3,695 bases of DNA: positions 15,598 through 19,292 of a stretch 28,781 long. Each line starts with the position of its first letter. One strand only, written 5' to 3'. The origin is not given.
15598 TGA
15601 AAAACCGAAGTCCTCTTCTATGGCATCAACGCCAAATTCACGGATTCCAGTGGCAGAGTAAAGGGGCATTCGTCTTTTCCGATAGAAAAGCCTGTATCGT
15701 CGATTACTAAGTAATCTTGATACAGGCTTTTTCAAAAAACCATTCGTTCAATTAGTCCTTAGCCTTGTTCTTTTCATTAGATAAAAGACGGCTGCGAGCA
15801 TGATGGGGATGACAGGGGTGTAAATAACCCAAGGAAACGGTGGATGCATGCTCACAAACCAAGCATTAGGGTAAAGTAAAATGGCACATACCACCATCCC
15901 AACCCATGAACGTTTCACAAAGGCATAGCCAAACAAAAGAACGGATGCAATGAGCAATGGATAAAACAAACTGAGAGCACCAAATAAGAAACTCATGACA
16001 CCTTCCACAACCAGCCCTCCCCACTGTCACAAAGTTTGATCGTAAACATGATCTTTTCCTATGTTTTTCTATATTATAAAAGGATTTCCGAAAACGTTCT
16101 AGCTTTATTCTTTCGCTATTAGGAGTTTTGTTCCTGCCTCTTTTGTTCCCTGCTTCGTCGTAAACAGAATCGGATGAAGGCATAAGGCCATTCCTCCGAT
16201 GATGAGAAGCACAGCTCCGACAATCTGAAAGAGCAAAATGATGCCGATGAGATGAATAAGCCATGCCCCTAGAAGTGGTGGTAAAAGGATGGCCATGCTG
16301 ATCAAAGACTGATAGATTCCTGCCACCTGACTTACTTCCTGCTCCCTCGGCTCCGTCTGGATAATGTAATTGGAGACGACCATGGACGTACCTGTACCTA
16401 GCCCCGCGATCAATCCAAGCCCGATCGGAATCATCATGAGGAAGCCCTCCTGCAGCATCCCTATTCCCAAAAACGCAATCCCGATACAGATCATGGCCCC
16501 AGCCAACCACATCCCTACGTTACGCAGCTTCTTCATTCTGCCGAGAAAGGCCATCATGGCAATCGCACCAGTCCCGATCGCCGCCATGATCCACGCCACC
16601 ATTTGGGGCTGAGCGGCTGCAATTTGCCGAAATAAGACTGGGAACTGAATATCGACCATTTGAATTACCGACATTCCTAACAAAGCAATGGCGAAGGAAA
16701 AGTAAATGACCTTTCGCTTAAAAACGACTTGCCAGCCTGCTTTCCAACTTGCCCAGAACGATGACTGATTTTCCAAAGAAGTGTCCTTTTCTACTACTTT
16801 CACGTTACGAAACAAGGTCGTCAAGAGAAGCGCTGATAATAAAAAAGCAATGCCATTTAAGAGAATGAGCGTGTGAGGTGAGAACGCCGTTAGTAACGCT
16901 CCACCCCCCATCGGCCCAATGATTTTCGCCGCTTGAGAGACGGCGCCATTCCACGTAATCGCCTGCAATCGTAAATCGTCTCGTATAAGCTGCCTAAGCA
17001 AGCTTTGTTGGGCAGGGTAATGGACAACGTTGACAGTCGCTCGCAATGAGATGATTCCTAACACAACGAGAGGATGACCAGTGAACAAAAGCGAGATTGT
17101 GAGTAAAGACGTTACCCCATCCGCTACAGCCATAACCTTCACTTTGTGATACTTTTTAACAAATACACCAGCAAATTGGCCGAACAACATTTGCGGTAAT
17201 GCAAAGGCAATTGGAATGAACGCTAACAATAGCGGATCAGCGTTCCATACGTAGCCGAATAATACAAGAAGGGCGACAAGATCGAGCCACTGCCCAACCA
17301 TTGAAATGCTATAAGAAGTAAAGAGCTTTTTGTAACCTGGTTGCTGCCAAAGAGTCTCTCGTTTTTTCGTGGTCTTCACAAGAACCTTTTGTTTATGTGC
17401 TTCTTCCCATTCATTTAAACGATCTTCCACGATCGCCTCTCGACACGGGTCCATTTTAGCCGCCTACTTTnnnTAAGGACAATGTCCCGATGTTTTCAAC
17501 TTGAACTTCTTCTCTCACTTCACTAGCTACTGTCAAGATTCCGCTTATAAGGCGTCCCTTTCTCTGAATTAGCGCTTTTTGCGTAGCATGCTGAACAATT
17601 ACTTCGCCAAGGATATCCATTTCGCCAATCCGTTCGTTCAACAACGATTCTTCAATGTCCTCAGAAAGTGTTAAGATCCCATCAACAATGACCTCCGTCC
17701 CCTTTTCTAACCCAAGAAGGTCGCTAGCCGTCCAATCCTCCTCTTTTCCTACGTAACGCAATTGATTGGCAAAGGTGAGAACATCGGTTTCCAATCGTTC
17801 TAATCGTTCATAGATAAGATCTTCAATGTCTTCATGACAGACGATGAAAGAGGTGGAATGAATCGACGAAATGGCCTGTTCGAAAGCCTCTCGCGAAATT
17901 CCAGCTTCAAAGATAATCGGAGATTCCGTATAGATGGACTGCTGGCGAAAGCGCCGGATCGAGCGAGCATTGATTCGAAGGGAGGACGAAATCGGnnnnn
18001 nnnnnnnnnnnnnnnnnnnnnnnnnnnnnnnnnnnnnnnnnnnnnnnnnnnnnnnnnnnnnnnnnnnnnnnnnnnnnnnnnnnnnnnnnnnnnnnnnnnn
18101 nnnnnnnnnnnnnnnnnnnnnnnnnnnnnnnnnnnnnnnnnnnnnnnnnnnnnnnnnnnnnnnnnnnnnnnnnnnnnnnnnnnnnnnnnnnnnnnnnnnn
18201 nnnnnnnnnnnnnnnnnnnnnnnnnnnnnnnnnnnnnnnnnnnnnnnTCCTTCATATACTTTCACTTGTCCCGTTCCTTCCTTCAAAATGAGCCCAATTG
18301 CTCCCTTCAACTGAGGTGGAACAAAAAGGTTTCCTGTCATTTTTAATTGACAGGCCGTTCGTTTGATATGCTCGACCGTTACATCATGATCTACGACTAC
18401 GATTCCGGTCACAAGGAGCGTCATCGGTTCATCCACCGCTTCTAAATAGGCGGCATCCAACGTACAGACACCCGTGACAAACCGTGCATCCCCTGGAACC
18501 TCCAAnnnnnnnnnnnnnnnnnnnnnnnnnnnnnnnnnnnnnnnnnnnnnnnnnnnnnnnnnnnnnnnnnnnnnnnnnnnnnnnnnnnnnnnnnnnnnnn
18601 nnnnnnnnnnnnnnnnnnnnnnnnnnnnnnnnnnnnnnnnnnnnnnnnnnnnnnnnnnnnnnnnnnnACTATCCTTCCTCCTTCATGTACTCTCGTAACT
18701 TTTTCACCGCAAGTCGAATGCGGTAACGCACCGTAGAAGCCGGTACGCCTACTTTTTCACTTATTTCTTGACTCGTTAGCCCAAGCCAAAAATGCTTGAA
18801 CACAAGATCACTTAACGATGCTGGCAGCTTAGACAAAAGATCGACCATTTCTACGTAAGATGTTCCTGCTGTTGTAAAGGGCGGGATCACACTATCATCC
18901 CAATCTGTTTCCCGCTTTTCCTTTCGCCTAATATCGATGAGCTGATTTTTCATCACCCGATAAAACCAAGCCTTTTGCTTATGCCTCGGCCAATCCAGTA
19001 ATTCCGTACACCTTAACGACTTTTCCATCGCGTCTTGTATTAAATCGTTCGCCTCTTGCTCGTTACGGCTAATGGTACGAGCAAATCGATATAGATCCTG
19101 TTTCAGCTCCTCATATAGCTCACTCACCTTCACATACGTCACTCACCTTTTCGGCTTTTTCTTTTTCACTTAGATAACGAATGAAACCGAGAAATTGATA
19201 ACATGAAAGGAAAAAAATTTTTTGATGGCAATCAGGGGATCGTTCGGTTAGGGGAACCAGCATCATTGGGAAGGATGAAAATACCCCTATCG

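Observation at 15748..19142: ECF sigma factor coupled to a soluble 398-aa repeat protein instead of a recognisable anti-sigma factor, followed by an MFS pump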

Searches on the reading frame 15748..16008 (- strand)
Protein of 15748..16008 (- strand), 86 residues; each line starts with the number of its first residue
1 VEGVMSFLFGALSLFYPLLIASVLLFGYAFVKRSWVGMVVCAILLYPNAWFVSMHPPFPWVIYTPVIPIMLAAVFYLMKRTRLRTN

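Call 3: search_protein_families(library=pfam, proteins=[window:15748-16008:-], max_evalue=1)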
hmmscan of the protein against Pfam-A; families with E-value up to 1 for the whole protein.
window:15748-16008:- (86 aa): 0 families

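Call 4: search_protein_families(library=ncbifam, proteins=[window:15748-16008:-], max_evalue=1)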
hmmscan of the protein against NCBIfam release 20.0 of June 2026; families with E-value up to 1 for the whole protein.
window:15748-16008:- (86 aa): 0 families

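Call 37: search_protein_families(library=padloc, proteins=[window:15748-16008:-], max_evalue=0.1)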
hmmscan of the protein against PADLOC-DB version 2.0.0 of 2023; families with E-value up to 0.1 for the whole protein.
window:15748-16008:- (86 aa): 0 families

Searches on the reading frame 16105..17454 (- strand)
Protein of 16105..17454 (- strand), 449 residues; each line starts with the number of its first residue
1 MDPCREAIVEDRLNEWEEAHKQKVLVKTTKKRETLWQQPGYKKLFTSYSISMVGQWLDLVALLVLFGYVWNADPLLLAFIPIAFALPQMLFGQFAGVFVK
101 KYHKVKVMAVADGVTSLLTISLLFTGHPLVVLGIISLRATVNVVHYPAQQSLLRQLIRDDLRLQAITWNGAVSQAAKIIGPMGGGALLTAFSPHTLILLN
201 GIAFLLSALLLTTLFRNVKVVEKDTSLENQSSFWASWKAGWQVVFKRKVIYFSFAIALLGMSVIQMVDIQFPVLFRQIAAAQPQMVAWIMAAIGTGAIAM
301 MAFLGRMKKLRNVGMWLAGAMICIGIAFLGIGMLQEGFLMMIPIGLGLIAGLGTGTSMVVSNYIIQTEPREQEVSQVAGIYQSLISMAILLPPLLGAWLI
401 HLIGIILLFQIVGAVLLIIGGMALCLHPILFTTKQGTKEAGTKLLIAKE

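Call 3: search_protein_families(library=pfam, proteins=[window:16105-17454:-], max_evalue=1)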
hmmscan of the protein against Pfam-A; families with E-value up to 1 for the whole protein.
window:16105-17454:- (449 aa): 2 families
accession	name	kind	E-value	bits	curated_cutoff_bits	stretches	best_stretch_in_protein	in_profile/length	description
PF07690.21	MFS_1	-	2.4e-30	106.1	33.4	2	44-391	1-345/347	Major Facilitator Superfamily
PF05977.19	MFS_3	-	1.2e-09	37.6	27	1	40-347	11-317/524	Transmembrane secretion effector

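Call 4: search_protein_families(library=ncbifam, proteins=[window:16105-17454:-], max_evalue=1)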
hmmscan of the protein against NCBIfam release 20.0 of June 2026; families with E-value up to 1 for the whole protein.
window:16105-17454:- (449 aa): 6 families
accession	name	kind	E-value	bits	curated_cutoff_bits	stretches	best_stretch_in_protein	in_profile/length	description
TIGR00900.1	2A0121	subfamily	1e-35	123.8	319.6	2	41-404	1-364/364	H+ Antiporter protein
NF000246.1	macrolide_MefC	exception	6.2e-13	48.6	870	1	51-424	20-393/407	macrolide efflux MFS transporter Mef(C)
NF000051.1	macrolide_MefB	exception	6e-12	45.2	800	1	75-227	44-204/409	macrolide efflux MFS transporter Mef(B)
TIGR00880.1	2_A_01_02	superfamily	4e-08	33.5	131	2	82-215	5-138/141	multidrug resistance protein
NF047987.1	cpg1_fam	equivalog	0.064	11.9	250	1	74-104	365-395/612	Cpg1 family polymorphic protein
NF047839.1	PspM_Rv2743c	equivalog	0.63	9.9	80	0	274-329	6-60/220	phage shock envelope stress response protein PspM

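Call 37: search_protein_families(library=padloc, proteins=[window:16105-17454:-], max_evalue=0.1)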
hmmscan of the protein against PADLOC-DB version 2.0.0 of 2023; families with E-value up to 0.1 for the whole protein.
window:16105-17454:- (449 aa): 0 families

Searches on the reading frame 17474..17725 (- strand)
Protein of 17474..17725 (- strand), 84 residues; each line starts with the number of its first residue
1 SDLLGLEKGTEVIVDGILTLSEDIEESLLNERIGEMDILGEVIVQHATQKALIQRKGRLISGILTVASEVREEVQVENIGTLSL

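Call 79: search_protein_families(library=pfam, proteins=[window:17474-17725:-], max_evalue=10)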
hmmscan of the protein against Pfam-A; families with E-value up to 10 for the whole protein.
seq(84 aa): 0 families

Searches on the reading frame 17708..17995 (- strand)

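Call 79: search_protein_families(library=pfam, proteins=[window:17708-17995:-], max_evalue=10)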
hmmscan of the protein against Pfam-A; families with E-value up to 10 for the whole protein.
seq(96 aa): 2 families
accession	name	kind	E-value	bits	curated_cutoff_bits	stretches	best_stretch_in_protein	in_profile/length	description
PF19538.4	DUF6062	-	0.019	14.8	27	1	39-91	173-225/243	Family of unknown function (DUF6062)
PF25375.1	Lin-15B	-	0.096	13.1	27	1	11-71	11-73/121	Lin-15B-like domain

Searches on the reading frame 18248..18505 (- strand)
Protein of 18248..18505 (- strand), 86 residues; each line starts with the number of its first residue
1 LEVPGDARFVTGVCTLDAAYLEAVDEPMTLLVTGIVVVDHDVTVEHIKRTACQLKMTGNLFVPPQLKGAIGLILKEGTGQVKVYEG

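Call 79: search_protein_families(library=pfam, proteins=[window:18248-18505:-], max_evalue=10)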
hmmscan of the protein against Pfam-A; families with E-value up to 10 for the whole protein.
seq(86 aa): 1 family
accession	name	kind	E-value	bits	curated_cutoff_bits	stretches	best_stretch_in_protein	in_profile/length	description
PF17723.7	RHH_8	-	0.07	13.7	25.4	1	8-64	57-116/119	Ribbon-Helix-Helix transcriptional regulator family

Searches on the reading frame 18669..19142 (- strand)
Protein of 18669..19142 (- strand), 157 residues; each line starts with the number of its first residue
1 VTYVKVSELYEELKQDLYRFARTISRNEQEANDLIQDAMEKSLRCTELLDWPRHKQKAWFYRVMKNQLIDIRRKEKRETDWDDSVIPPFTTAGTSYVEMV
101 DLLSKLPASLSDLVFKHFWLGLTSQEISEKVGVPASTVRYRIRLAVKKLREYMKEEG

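Call 3: search_protein_families(library=pfam, proteins=[window:18669-19142:-], max_evalue=1)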
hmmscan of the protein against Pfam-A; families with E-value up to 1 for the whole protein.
window:18669-19142:- (157 aa): 15 families
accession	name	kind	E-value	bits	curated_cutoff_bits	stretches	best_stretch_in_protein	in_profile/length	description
PF04542.20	Sigma70_r2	-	9.4e-16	57.8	24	1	9-77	1-70/71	Sigma-70 region 2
PF08281.18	Sigma70_r4_2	-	1.4e-10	41.1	25.7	1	98-149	3-54/54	Sigma-70, region 4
PF04545.22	Sigma70_r4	-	8.7e-07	28.8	24.1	1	103-151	2-50/50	Sigma-70, region 4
PF22029.2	PhyR_sigma2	-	9e-05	22.9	27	1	18-64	9-54/55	Sigma2 domain of PhyR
PF13412.12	HTH_24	-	0.0003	20.7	21.9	1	121-143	17-39/48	Winged helix-turn-helix DNA-binding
PF07638.17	Sigma70_ECF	-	0.00057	20.3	21.1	1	8-153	21-183/185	ECF sigma factor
PF13404.12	HTH_AsnC-type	-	0.005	17.1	27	1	124-143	20-39/42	AsnC-type helix-turn-helix domain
PF12840.13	HTH_20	-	0.0064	16.9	27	1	121-143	18-40/51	Helix-turn-helix domain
PF04967.18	HTH_10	-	0.0093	16.2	23.1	1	123-149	25-51/53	HTH DNA binding domain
PF13384.12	HTH_23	-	0.023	15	24.6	1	116-142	12-37/50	Homeodomain-like domain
PF06530.18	Phage_antitermQ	-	0.03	14.7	26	1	99-146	56-103/118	Phage antitermination protein Q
PF20432.4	Xre-like-HTH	-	0.067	13.9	25.8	1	117-143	21-43/63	Antitoxin Xre-like helix-turn-helix domain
PF00376.29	MerR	-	0.098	12.9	28.2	1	123-140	1-18/38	MerR family regulatory protein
PF09339.16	HTH_IclR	-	0.12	12.6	22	1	121-139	18-36/52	IclR helix-turn-helix domain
PF00196.25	GerE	-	0.18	11.9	23.5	1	116-149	12-45/57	Bacterial regulatory proteins, luxR family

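Call 4: search_protein_families(library=ncbifam, proteins=[window:18669-19142:-], max_evalue=1)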
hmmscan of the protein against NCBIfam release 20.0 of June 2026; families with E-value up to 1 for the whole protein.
window:18669-19142:- (157 aa): 82 families (the best 25 are shown)
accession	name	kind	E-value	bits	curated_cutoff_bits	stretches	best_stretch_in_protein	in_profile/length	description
TIGR02937.1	sigma70-ECF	superfamily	5.1e-21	75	42.9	1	7-153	4-165/165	sigma-70 family RNA polymerase sigma factor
NF053879.1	RNAPolSigSigVBac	equivalog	1.1e-20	74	190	1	10-156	10-158/160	RNA polymerase sigma factor SigV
TIGR02985.1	Sig70_bacteroi1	subfamily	4.8e-19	69.1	126.4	1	7-152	4-161/162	RNA polymerase sigma-70 factor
NF007216.0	PRK09638.1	equivalog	4.8e-17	62.3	194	1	7-156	21-177/180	RNA polymerase sigma factor SigY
TIGR02983.1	SigE-fam_strep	subfamily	5.6e-17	62.1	141.55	1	6-155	8-160/162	SigE family RNA polymerase sigma factor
NF008890.0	PRK11924.1-3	equivalog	4.1e-16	59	284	1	7-156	42-204/205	RNA polymerase sigma factor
NF007227.0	PRK09645.1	subfamily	1.9e-15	57.2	202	1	6-157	15-174/177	sigma-70 family RNA polymerase sigma factor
TIGR02959.1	SigZ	equivalog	4.8e-15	55.8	168.65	1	11-154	2-149/170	RNA polymerase sigma factor SigZ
NF009178.0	PRK12526.1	equivalog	6.9e-15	55.1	301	1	9-156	48-209/211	RNA polymerase sigma factor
NF009166.1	PRK12513.1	equivalog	6.1e-14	52.2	206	2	8-81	26-98/193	RNA polymerase sigma factor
NF007215.0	PRK09637.1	equivalog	9.2e-14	51.8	212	1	5-154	2-155/181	RNA polymerase sigma factor SigZ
NF058625.1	sigma_PG0214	equivalog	1.7e-13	50.6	130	1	10-155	10-163/170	GFO_1088 family ECF-type sigma factor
NF007226.0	PRK09644.1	equivalog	3.1e-13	50.1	199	1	5-156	2-160/166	RNA polymerase sigma factor SigM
TIGR02954.1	Sig70_famx3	hypoth_equivalog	7.2e-13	48.6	188.5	1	8-155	20-169/170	RNA polymerase sigma-70 factor, TIGR02954 family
TIGR02950.1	SigM_subfam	subfamily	8.6e-13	48.4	147.95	1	6-93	2-92/159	RNA polymerase sigma factor, SigM family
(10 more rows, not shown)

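Call 37: search_protein_families(library=padloc, proteins=[window:18669-19142:-], max_evalue=0.1)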
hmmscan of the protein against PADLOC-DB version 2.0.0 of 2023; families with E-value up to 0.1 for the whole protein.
window:18669-19142:- (157 aa): 1 family
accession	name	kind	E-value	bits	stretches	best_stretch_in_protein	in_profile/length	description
PDLC04133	mad1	-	0.0015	16.8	1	122-144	6-28/60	mads_1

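Call 65: find_related_loci(query=A3, collection=metagenome_contigs, flank=3000)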
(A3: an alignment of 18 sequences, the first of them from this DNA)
Query A3 (154 aa) in metagenome_contigs; peptide patterns used: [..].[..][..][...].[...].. (x = any residue, [..] = any of these).
180 stretches matched a pattern; 98 encode a relative of the query (tblastn E <= 1e-3); the best 80 are kept; 80 distinct loci.
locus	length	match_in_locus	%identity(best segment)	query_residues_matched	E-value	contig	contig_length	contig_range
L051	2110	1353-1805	60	3-153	9e-59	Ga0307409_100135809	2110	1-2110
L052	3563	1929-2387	59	1-153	2e-57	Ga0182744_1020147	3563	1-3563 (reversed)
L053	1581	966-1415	59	4-153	2e-58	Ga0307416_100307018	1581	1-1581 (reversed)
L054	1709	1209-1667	56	1-153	4e-58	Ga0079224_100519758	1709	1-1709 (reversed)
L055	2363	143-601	57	1-153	4e-55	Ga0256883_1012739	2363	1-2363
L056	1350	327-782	55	2-153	1e-55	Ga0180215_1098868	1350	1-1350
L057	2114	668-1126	53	1-153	7e-54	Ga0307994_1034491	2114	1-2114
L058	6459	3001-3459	56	1-153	3e-52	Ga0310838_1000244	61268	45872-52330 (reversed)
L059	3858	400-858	56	1-153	3e-52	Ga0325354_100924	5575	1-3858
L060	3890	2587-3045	56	1-153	2e-51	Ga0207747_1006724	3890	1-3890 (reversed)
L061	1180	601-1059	52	1-153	2e-52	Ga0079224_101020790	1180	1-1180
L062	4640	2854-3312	54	1-153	1e-49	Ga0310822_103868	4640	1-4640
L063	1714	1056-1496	50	6-152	2e-46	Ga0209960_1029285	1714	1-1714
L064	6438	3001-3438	50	7-151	3e-45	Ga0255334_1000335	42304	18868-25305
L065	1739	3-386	52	26-153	6e-40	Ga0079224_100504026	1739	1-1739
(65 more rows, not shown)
